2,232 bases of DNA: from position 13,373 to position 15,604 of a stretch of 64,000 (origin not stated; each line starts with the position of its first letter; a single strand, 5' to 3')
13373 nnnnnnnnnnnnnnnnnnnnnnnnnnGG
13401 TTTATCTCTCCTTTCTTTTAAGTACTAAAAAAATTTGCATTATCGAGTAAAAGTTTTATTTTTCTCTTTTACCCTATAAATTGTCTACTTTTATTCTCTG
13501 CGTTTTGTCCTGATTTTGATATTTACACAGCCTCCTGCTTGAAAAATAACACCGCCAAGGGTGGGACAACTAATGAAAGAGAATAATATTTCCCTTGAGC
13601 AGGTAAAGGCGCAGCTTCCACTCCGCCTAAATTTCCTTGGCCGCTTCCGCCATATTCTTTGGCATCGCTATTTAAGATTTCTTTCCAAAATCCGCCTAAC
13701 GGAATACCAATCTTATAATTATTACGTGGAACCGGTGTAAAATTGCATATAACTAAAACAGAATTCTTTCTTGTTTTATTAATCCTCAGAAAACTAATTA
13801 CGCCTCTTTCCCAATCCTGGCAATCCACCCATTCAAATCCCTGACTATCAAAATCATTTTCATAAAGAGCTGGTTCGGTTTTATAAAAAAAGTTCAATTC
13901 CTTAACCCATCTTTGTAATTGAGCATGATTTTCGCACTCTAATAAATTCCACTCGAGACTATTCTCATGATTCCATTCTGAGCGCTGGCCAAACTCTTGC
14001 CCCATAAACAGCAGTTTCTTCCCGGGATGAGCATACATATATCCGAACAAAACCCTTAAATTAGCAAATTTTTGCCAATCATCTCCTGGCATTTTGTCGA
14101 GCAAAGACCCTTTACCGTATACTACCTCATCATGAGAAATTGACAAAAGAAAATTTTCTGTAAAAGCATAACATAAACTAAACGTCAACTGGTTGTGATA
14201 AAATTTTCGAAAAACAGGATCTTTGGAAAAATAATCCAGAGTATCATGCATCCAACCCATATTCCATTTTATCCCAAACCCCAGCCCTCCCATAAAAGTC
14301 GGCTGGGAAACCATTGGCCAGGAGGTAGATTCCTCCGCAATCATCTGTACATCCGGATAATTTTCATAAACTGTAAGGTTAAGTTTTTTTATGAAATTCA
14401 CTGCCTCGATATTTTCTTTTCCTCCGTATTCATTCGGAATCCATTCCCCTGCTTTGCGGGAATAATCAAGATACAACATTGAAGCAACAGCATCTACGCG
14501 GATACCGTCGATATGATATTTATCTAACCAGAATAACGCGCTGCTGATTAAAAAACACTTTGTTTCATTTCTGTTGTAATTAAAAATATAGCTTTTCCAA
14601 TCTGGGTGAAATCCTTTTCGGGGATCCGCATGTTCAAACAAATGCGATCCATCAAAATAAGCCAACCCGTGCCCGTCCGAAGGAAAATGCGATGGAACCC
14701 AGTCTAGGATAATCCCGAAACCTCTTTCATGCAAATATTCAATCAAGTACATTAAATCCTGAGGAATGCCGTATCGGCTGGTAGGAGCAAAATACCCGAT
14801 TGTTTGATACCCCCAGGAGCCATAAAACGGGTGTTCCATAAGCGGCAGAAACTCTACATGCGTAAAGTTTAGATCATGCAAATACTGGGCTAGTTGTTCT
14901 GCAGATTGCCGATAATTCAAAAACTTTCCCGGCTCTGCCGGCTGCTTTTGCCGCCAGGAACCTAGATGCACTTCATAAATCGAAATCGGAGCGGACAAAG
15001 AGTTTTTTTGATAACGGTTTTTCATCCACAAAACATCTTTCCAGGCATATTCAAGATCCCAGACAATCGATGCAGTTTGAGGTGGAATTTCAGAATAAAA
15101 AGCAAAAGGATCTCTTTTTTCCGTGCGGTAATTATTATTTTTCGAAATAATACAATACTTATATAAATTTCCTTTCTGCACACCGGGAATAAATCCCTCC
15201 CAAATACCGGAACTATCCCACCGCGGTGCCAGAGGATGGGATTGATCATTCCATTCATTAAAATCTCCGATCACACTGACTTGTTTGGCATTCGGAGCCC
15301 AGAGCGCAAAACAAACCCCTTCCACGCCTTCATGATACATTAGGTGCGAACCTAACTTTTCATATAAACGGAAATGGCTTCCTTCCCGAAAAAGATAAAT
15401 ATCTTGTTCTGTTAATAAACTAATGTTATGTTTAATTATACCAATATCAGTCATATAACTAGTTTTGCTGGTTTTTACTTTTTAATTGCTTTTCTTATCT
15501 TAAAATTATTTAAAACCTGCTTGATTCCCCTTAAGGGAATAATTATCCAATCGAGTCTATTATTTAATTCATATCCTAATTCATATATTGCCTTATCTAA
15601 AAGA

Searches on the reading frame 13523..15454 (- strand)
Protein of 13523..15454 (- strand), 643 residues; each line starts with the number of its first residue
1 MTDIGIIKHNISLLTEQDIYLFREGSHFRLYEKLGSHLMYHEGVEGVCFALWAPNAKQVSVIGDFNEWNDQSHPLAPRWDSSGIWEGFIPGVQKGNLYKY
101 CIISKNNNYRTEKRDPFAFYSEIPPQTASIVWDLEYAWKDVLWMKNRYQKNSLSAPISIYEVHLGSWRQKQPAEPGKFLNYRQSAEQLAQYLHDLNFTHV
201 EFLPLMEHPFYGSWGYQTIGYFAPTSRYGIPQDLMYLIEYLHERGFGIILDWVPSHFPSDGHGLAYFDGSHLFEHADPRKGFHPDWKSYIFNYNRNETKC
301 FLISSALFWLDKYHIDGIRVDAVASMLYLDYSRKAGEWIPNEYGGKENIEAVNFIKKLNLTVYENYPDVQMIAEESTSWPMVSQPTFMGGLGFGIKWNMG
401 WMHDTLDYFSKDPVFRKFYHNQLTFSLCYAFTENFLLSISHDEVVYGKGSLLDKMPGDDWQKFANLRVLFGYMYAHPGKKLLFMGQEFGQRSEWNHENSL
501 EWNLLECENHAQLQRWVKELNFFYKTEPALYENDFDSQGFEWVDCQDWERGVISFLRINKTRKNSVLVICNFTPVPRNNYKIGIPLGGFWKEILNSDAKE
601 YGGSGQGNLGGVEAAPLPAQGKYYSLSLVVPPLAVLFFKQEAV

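Call 52: search_protein_families(library=pfam, proteins=[window:13523-15454:-], max_evalue=0.00001)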
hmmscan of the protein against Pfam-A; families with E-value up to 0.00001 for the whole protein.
window:13523-15454:- (643 aa): 3 families
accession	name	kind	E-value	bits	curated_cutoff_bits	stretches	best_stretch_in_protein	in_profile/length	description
PF02806.24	Alpha-amylase_C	-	6.5e-24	84.5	21.2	1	542-639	1-93/95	Alpha amylase, C-terminal all-beta domain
PF02922.24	CBM_48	-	6.8e-20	71.6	22.4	1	33-118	1-83/83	Carbohydrate-binding module 48 (Isoamylase N-terminal domain)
PF00128.31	Alpha-amylase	-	2.4e-12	47.3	22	1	190-270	26-102/446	Alpha amylase, catalytic domain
